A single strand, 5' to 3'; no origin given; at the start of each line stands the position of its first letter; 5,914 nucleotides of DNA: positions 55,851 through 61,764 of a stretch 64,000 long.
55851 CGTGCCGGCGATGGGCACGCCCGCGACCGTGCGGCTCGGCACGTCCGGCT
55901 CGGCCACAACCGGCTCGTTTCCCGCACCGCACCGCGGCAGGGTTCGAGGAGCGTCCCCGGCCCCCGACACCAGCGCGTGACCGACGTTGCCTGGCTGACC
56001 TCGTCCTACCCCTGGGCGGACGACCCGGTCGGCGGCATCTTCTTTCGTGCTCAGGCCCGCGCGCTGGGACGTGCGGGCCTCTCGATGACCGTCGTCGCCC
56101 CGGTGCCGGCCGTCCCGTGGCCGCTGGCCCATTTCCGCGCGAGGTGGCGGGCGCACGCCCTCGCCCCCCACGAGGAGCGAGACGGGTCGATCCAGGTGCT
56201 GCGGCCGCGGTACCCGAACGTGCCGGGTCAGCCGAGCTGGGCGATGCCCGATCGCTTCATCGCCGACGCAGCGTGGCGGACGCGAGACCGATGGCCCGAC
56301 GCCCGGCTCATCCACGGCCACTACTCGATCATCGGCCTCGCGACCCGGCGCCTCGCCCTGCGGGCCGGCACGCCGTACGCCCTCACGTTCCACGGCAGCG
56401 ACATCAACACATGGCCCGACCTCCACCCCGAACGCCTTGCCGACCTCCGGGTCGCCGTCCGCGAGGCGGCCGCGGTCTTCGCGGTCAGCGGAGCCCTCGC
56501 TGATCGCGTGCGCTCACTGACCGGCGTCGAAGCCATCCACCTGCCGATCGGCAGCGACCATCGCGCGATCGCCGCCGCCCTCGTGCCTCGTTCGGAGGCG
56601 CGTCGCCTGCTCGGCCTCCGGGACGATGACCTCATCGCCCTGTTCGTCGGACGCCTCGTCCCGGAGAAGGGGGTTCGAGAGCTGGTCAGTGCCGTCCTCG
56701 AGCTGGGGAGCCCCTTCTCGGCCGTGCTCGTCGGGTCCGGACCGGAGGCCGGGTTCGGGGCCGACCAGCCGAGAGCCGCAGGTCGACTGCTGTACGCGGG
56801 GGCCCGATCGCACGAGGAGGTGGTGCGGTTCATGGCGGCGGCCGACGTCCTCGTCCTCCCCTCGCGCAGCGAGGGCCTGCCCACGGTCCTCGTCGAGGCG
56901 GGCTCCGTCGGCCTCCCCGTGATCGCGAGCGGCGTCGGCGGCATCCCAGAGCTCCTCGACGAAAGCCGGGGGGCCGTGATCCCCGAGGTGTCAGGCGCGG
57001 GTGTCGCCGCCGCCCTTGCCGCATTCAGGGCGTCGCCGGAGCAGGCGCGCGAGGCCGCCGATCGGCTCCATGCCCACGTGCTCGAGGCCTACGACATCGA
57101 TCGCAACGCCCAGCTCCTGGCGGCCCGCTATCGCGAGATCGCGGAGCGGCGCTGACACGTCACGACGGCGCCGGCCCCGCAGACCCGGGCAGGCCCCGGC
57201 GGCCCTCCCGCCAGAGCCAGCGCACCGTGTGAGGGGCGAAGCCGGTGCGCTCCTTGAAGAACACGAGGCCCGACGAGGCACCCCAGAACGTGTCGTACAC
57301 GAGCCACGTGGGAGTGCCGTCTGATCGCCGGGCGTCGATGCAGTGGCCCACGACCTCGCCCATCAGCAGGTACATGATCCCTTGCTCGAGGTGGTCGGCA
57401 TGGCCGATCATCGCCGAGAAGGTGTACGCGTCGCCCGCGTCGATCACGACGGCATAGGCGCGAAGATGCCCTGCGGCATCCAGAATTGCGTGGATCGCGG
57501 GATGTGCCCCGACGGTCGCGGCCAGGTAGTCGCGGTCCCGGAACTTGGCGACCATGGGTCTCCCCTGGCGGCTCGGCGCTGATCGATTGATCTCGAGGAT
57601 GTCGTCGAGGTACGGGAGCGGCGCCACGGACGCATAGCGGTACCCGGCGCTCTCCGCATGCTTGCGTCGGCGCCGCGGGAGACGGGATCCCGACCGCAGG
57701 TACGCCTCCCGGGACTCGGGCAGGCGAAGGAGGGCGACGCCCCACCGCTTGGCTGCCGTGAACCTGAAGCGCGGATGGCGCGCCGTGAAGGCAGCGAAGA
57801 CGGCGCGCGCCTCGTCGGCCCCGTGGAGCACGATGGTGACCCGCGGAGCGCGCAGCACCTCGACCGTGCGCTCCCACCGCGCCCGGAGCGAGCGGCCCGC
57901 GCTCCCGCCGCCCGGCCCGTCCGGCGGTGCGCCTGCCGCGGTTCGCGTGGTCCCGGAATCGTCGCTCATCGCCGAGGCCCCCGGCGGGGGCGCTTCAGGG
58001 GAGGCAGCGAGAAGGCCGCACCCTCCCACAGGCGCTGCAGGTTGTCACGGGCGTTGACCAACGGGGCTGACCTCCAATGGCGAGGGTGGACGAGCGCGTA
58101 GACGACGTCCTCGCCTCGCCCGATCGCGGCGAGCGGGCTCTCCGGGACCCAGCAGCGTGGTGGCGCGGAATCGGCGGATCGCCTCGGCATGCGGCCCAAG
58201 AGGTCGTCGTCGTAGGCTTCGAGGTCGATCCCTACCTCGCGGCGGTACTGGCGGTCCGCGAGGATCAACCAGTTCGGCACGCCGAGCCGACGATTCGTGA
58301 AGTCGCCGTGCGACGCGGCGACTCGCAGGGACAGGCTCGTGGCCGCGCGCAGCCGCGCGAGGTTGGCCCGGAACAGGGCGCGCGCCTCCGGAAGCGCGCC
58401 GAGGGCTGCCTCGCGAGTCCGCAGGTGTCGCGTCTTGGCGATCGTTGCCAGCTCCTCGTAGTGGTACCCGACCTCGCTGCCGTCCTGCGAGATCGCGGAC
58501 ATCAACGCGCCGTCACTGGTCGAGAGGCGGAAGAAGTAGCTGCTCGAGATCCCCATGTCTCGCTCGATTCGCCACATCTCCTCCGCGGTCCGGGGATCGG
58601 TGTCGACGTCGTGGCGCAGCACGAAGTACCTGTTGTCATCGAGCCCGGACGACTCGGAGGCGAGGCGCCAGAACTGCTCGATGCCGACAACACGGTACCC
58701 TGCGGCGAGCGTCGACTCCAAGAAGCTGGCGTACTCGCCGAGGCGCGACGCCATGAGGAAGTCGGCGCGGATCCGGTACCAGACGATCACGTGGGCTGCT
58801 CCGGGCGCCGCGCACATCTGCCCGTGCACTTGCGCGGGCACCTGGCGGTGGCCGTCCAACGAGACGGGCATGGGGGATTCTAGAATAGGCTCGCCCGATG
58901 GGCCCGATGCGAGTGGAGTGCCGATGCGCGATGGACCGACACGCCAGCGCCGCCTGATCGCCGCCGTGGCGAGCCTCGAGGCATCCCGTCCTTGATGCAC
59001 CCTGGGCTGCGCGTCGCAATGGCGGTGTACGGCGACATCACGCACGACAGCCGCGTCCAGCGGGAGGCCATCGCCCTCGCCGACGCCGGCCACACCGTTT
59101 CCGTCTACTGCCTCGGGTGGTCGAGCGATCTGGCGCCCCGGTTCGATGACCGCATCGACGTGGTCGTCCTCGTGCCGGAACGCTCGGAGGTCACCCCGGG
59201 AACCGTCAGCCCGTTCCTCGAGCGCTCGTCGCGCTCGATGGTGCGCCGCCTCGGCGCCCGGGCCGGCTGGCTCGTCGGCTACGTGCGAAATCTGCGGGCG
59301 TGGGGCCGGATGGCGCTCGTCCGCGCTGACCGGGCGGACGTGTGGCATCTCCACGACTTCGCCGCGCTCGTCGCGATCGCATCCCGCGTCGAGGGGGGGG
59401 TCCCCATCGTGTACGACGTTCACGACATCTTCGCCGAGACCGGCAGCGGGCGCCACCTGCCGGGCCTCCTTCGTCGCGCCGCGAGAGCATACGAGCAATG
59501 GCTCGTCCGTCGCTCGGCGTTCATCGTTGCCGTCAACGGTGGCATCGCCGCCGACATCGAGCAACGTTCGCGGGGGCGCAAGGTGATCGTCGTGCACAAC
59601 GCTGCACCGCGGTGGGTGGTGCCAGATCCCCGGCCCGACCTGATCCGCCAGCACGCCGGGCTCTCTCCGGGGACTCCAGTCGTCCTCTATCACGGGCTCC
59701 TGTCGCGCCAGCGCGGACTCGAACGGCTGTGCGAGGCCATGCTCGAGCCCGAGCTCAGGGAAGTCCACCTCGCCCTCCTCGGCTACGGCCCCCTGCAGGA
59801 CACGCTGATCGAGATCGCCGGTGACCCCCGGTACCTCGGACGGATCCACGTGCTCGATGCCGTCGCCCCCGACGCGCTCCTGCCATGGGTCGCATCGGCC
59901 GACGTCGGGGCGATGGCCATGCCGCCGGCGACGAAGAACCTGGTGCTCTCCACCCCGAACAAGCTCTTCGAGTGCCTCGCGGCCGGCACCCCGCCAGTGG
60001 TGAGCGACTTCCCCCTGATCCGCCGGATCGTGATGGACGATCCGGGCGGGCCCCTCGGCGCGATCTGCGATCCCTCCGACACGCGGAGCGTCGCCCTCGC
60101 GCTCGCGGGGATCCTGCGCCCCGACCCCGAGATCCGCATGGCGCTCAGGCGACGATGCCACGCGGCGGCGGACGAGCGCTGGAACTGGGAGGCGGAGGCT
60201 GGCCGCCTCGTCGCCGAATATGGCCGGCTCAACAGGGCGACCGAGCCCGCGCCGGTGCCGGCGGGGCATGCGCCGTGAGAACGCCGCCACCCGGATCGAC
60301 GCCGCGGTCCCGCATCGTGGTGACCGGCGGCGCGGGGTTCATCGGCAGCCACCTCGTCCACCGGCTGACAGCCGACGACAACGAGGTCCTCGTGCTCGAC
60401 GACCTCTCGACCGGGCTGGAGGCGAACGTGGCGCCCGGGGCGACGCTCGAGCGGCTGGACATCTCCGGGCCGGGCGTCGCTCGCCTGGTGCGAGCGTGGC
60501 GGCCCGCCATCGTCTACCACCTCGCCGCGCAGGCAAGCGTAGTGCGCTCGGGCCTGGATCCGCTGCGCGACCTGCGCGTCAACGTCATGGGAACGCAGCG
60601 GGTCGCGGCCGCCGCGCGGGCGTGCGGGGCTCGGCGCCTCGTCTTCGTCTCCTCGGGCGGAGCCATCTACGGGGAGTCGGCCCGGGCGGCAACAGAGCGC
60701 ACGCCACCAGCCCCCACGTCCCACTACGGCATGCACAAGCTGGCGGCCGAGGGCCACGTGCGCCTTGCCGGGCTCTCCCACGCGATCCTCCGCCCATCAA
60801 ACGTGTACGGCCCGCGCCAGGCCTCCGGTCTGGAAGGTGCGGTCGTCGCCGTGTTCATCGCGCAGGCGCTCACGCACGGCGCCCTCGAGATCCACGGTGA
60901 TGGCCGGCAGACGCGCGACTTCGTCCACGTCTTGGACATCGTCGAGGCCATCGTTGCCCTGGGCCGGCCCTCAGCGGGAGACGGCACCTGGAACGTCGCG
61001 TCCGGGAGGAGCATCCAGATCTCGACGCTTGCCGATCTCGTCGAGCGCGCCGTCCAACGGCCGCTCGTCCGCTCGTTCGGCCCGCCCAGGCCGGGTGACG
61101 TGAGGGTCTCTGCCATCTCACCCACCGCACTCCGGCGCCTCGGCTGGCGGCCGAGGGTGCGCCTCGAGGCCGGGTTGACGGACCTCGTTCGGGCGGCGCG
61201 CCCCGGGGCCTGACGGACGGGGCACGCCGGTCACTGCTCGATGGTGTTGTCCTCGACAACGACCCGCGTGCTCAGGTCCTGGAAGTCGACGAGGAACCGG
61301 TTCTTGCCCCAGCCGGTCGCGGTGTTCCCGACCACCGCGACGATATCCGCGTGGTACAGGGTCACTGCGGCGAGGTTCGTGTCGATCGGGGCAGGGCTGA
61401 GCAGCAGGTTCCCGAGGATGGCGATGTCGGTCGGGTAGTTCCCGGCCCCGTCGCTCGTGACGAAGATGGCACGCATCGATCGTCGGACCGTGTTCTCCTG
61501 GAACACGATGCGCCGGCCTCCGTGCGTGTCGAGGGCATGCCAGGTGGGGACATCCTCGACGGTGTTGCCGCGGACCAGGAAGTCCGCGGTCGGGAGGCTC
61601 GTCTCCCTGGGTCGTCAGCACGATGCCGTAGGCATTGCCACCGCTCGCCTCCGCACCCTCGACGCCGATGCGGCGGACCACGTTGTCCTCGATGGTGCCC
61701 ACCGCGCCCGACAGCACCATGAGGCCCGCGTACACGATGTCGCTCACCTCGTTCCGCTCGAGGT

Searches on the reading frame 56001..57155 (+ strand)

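Call 9: search_protein_families(library=pfam, proteins=[window:56001-57155:+], max_evalue=0.001)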
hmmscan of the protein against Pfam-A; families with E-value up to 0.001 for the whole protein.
window:56001-57155:+ (384 aa): 6 families
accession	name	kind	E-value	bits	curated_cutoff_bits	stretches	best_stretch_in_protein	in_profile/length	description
PF00534.26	Glycos_transf_1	-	3.9e-24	85.6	26.4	1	198-351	3-164/172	Glycosyl transferases group 1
PF13692.12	Glyco_trans_1_4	-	5.8e-22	78.9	27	1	213-340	4-137/142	Glycosyl transferases group 1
PF13579.12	Glyco_trans_4_4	-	1.8e-10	41.8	29.7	1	15-178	7-149/158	Glycosyl transferase 4-like domain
PF13439.12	Glyco_transf_4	-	2e-10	41.4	28.5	1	17-178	10-156/170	Glycosyltransferase Family 4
PF20706.3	GT4-conflict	-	1e-09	38.3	26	1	85-371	90-383/385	Family 4 Glycosyltransferase in conflict systems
PF13524.12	Glyco_trans_1_2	-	3.4e-09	37.2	25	1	255-373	27-142/144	Glycosyl transferase-like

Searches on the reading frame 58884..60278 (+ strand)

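Call 9: search_protein_families(library=pfam, proteins=[window:58884-60278:+], max_evalue=0.001)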
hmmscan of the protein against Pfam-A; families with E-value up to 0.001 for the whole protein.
window:58884-60278:+ (464 aa): 4 families
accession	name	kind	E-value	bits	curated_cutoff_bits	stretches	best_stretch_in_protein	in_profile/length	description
PF13439.12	Glyco_transf_4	-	2.6e-15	57.3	28.5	1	60-240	10-165/170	Glycosyltransferase Family 4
PF13579.12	Glyco_trans_4_4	-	8.3e-14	52.7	29.7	1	57-239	6-157/158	Glycosyl transferase 4-like domain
PF13692.12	Glyco_trans_1_4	-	8.7e-13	49.2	27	1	265-411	2-140/142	Glycosyl transferases group 1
PF00534.26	Glycos_transf_1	-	5e-08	33.1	26.4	1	254-422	5-162/172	Glycosyl transferases group 1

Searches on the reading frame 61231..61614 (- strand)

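Call 9: search_protein_families(library=pfam, proteins=[window:61231-61614:-], max_evalue=0.001)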
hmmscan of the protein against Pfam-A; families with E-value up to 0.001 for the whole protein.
window:61231-61614:- (127 aa): 0 families

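Call 35: search_protein_families(library=pfam, proteins=[window:61231-61614:-], max_evalue=0.01)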
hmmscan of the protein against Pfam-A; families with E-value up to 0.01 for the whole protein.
window:61231-61614:- (127 aa): 1 family
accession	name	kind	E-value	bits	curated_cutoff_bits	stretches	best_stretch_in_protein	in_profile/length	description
PF13229.12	Beta_helix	-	0.0044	17.1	25.9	1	11-126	10-111/158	Right handed beta helix region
